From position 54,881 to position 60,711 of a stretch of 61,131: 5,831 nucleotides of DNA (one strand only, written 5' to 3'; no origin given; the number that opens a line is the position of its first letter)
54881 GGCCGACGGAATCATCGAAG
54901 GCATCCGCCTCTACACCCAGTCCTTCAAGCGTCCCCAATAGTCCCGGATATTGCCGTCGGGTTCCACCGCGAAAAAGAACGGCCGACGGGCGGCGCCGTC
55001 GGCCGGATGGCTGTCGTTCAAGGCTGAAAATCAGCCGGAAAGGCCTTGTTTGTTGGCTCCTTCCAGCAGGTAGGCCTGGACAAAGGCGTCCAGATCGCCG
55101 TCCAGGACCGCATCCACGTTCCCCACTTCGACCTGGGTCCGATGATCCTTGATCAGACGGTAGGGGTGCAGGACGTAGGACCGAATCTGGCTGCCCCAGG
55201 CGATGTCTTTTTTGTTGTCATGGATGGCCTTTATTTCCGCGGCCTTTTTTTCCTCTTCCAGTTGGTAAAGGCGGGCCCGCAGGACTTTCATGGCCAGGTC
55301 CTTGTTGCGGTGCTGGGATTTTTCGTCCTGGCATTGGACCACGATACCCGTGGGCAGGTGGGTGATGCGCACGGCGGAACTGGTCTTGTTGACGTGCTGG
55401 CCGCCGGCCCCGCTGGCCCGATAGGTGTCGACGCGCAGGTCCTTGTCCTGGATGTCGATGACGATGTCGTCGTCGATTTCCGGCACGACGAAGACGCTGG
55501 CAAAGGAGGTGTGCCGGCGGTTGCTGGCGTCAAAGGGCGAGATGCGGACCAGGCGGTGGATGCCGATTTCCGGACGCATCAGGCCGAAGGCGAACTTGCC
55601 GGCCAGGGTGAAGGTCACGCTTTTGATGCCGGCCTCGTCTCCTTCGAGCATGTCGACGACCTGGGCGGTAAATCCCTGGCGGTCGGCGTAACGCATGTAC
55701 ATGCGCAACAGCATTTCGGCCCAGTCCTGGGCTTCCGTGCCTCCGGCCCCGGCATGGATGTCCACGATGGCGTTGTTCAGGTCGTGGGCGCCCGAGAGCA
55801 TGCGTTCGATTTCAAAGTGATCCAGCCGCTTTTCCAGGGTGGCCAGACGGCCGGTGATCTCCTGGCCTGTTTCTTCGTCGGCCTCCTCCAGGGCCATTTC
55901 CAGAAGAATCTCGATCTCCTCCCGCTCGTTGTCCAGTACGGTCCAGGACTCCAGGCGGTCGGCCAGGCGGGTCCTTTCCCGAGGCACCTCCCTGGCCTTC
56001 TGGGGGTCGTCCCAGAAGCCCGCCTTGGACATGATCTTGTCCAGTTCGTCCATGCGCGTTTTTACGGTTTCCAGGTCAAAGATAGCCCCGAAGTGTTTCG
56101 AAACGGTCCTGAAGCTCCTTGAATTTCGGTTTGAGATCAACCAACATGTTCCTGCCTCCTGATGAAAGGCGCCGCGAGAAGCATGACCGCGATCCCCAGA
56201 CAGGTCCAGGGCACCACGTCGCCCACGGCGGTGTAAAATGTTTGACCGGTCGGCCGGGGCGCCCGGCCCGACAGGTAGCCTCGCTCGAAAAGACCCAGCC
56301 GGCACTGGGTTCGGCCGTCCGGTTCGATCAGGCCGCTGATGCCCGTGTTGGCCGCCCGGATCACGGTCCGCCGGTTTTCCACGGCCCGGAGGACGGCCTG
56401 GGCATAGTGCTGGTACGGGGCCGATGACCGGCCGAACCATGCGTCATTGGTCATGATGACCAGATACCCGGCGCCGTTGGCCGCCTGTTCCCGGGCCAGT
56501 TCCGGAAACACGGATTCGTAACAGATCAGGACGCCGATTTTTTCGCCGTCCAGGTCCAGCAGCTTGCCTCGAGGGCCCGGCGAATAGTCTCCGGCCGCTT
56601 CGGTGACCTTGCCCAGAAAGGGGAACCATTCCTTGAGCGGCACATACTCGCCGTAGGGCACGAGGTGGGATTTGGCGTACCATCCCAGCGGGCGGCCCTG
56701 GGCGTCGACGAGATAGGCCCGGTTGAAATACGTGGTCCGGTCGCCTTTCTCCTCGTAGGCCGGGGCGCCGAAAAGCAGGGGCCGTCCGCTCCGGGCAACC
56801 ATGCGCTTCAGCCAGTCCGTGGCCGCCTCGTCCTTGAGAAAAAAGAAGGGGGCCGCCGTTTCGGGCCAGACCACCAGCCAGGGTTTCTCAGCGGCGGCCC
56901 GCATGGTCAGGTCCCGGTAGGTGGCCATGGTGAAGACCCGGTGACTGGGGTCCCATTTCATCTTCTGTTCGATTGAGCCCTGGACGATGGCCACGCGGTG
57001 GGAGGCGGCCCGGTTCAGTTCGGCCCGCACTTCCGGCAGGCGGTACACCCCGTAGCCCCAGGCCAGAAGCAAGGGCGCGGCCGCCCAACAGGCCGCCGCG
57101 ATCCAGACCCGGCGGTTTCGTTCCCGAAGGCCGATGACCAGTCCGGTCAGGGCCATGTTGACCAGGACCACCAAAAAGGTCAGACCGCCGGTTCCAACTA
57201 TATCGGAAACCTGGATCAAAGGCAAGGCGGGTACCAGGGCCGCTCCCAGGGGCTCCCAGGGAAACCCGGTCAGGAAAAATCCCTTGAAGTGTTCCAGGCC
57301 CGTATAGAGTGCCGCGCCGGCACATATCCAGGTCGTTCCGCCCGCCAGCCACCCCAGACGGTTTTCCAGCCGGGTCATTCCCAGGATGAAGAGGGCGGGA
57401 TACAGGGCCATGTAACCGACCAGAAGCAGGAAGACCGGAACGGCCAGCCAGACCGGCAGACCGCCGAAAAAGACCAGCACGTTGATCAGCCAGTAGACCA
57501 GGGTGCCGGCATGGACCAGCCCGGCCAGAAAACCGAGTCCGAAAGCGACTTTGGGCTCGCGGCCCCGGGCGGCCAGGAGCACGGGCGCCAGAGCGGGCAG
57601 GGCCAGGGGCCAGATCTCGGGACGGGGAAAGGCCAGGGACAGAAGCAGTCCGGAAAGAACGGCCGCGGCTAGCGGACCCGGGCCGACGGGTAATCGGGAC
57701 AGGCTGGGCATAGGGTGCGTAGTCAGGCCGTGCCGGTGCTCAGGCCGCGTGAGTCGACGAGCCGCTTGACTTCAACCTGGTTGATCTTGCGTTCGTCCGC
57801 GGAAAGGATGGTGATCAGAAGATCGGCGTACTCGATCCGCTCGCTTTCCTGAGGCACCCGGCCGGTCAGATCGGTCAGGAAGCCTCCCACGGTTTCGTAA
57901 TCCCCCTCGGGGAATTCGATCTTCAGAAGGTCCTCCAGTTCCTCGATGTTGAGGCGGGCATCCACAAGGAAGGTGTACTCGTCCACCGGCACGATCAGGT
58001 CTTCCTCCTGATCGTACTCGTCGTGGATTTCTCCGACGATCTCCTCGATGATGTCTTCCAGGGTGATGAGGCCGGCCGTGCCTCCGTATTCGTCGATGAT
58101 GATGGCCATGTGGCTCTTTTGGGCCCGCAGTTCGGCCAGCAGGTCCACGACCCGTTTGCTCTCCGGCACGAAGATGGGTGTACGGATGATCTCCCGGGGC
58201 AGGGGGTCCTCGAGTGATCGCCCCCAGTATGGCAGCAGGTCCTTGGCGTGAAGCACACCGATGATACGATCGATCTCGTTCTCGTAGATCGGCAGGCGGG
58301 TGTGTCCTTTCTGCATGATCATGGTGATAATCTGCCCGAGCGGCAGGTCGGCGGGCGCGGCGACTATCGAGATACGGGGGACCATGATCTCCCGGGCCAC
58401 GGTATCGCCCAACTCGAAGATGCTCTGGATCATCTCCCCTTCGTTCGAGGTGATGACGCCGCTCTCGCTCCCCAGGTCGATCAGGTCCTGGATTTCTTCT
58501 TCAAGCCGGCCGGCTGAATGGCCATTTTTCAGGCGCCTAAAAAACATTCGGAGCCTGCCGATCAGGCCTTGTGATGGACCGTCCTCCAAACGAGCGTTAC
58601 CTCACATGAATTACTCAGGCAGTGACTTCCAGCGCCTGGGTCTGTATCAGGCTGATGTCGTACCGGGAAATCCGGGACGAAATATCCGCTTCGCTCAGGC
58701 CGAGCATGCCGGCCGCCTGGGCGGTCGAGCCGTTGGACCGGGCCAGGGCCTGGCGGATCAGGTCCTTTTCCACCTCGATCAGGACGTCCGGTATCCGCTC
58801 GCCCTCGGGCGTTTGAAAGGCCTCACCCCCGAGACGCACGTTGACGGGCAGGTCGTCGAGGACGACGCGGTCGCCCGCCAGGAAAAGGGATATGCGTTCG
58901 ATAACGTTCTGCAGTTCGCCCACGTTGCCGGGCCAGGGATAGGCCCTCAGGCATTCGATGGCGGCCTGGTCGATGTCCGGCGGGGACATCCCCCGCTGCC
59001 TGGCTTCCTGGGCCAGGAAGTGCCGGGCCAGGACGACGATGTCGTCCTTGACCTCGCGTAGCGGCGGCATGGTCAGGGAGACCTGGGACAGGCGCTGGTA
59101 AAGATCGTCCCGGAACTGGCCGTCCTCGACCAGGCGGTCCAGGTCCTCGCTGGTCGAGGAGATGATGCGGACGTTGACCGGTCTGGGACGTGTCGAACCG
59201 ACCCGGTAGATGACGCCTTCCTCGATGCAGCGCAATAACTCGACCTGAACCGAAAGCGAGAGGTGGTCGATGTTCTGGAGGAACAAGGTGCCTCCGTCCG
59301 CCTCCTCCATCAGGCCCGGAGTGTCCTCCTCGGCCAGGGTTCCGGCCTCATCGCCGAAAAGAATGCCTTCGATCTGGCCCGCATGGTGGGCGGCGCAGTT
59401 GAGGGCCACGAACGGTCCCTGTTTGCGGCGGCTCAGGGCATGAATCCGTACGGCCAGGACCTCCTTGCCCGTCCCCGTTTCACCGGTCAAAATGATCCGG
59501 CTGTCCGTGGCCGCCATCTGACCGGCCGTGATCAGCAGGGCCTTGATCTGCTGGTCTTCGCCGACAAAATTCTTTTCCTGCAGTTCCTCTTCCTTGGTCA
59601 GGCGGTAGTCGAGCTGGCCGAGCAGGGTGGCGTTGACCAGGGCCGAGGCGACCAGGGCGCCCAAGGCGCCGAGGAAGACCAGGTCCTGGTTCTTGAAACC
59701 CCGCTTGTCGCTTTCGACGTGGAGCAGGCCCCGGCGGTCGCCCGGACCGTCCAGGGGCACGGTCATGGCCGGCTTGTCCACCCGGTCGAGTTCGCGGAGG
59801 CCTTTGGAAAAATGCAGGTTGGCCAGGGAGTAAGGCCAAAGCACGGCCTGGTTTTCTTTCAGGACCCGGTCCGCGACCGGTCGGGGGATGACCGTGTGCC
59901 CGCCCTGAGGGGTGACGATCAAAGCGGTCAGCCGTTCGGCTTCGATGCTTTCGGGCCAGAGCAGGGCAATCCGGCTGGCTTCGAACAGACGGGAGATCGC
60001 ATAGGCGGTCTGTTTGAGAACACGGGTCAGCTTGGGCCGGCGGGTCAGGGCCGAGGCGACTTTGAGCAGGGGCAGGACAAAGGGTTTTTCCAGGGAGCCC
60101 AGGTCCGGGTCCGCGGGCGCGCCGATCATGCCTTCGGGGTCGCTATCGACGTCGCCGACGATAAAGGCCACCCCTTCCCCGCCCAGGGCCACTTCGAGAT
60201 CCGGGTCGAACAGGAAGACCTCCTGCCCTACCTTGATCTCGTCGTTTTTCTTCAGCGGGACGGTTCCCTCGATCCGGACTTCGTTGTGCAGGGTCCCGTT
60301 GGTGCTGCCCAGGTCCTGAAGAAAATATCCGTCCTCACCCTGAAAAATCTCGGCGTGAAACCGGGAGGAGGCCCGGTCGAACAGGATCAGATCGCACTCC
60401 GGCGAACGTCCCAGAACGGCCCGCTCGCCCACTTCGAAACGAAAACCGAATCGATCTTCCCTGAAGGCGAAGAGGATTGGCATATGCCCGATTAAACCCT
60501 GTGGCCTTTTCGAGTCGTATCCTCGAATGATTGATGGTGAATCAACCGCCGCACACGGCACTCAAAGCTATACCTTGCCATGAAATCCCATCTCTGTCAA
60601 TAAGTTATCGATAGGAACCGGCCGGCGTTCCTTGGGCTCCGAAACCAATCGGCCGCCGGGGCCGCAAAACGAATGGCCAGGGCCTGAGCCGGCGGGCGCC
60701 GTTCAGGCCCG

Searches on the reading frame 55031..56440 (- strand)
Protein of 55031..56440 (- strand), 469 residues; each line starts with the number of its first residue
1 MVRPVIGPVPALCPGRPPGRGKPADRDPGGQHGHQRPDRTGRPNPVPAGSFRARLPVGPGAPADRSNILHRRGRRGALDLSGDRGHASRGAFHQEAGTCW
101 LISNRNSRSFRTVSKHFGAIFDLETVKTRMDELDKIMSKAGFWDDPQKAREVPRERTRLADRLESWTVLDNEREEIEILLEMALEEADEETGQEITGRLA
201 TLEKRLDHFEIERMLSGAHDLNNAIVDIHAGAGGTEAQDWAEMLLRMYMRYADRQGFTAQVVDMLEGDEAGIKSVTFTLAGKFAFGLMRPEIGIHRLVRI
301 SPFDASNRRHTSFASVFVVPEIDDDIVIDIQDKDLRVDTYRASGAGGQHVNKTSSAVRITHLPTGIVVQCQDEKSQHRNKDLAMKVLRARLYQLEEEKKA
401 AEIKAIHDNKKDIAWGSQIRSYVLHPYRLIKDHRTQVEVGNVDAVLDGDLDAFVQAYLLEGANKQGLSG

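Call 67: search_protein_families(library=ncbifam, proteins=[window:55031-56440:-], max_evalue=1e-10)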
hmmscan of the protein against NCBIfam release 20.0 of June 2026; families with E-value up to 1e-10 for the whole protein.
window:55031-56440:- (469 aa): 5 families
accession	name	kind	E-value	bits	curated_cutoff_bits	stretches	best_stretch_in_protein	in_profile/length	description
TIGR00020.2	prfB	exception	7.3e-156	518.6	370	1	114-458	8-352/353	peptide chain release factor 2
NF001859.2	PRK00591.1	equivalog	4.1e-84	282.6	400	1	123-460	1-341/347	peptide chain release factor 1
TIGR00019.1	prfA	equivalog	7.6e-84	281.7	423.25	1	120-461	7-350/361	peptide chain release factor 1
TIGR03072.1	release_prfH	equivalog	1.7e-35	122.4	166.65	1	227-421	4-194/200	peptide chain release factor H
NF006718.0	PRK09256.1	equivalog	5e-12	45.7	100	0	328-360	10-42/140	alternative ribosome rescue aminoacyl-tRNA hydrolase ArfB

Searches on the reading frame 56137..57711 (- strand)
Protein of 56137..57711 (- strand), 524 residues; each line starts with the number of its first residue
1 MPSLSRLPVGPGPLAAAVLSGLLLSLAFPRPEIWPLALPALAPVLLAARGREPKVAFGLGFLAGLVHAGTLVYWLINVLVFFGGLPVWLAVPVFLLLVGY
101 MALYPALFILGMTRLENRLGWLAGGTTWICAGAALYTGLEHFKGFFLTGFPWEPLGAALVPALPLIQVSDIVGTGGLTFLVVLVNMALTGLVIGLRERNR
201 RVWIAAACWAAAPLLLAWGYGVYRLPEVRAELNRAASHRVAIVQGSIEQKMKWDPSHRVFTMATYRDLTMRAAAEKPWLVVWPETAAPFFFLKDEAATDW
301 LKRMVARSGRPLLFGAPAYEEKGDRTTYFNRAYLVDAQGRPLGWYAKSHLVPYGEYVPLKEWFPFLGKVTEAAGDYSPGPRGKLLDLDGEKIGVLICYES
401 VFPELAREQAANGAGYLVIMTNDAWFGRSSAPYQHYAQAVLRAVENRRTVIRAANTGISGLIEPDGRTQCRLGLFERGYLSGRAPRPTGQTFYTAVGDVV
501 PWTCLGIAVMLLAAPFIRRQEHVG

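Call 67: search_protein_families(library=ncbifam, proteins=[window:56137-57711:-], max_evalue=1e-10)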
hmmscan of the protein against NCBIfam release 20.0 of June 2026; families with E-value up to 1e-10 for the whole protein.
window:56137-57711:- (524 aa): 2 families
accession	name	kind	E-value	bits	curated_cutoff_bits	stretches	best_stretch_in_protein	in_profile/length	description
TIGR00546.1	lnt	equivalog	3.5e-97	326.1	132.9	1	64-468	2-395/395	apolipoprotein N-acyltransferase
NF008934.0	PRK12291.1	equivalog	2.5e-22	79.7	427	1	238-465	195-412/419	apolipoprotein N-acyltransferase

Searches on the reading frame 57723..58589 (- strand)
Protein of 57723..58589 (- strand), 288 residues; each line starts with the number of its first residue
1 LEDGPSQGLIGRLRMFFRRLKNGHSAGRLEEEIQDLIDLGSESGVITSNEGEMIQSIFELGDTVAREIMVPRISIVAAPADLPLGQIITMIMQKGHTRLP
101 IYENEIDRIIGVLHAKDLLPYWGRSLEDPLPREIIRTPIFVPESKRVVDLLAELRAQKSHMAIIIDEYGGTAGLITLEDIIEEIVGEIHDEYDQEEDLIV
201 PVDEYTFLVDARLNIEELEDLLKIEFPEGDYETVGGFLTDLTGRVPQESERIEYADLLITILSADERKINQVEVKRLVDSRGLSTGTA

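Call 67: search_protein_families(library=ncbifam, proteins=[window:57723-58589:-], max_evalue=1e-10)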
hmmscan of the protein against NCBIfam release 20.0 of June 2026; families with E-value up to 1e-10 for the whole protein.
window:57723-58589:- (288 aa): 4 families
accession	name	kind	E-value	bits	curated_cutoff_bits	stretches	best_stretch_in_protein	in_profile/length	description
TIGR03520.1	GldE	subfamily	5.9e-66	223.2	376.05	1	32-275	161-406/408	gliding motility-associated protein GldE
NF011675.0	PRK15094.1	equivalog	7.6e-54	183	379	1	24-277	28-282/292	CNNM family magnesium/cobalt transport protein CorC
NF052568.1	PolamExpPaeASal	equivalog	1.3e-38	133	500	1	30-275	177-423/424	polyamine export protein PaeA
NF008604.1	PRK11573.1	equivalog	6.2e-27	94.5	475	1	31-279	172-421/428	hypothetical protein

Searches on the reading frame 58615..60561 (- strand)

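Call 67: search_protein_families(library=ncbifam, proteins=[window:58615-60561:-], max_evalue=1e-10)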
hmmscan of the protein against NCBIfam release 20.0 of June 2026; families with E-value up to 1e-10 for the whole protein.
window:58615-60561:- (648 aa): 26 families (the best 25 are shown)
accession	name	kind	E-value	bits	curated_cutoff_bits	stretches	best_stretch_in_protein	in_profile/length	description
NF041552.1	TF_PrdR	equivalog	3.1e-76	256.9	795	1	317-635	254-577/577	sigma-54 dependent transcriptional regulator PrdR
TIGR02915.1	PEP_resp_reg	equivalog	3.7e-74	250.2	502.6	1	318-636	126-444/445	PEP-CTERM-box response regulator transcription factor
TIGR01817.1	nifA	equivalog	2.6e-72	244.3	528.85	1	166-571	8-438/534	nif-specific transcriptional activator NifA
NF008469.0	PRK11361.1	equivalog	1.3e-71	241.7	714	1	330-636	143-456/461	acetoacetate metabolism transcriptional regulator AtoC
TIGR01818.1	ntrC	equivalog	7.3e-71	239.3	558.6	1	316-578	120-384/463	nitrogen regulation protein NR(I)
NF003451.0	PRK05022.1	equivalog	9e-71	239.1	476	1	269-630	119-504/512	nitric oxide reductase transcriptional regulator NorR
NF038308.1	RNA_repair_RtcR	equivalog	1.1e-67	229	650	1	323-575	173-436/530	RNA repair transcriptional activator RtcR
TIGR02974.1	phageshock_pspF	equivalog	4.9e-67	226.5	443.55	1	333-569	2-241/336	phage shock protein operon transcriptional activator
NF050807.1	TransRegFlbDCaul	equivalog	6.7e-65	219.7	750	1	329-635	117-439/454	sigma-54-dependent transcriptional regulator FlbD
TIGR02329.1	propionate_PrpR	equivalog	1.2e-64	218.9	499.2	1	328-628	210-521/526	propionate catabolism operon regulatory protein PrpR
NF051870.1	NAssimRespRegNtrX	equivalog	2.4e-63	214.6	600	1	321-577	130-387/452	nitrogen assimilation response regulator NtrX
NF008485.2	PRK11388.1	equivalog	5.9e-63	213.2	551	1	330-638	332-639/643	dihydroxyacetone kinase operon transcriptional regulator DhaR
NF011953.0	PRK15424.1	equivalog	5.4e-62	210.1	703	1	323-627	212-527/538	propionate catabolism operon regulatory protein PrpR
NF041946.1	LuxO_transreg_Vib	equivalog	4.6e-61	207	800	1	321-577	124-382/463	quorum-sensing sigma-54 dependent transcriptional regulator LuxO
NF007689.0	PRK10365.1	equivalog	9.1e-61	206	760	1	331-633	140-441/441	sigma-54-dependent response regulator transcription factor ZraR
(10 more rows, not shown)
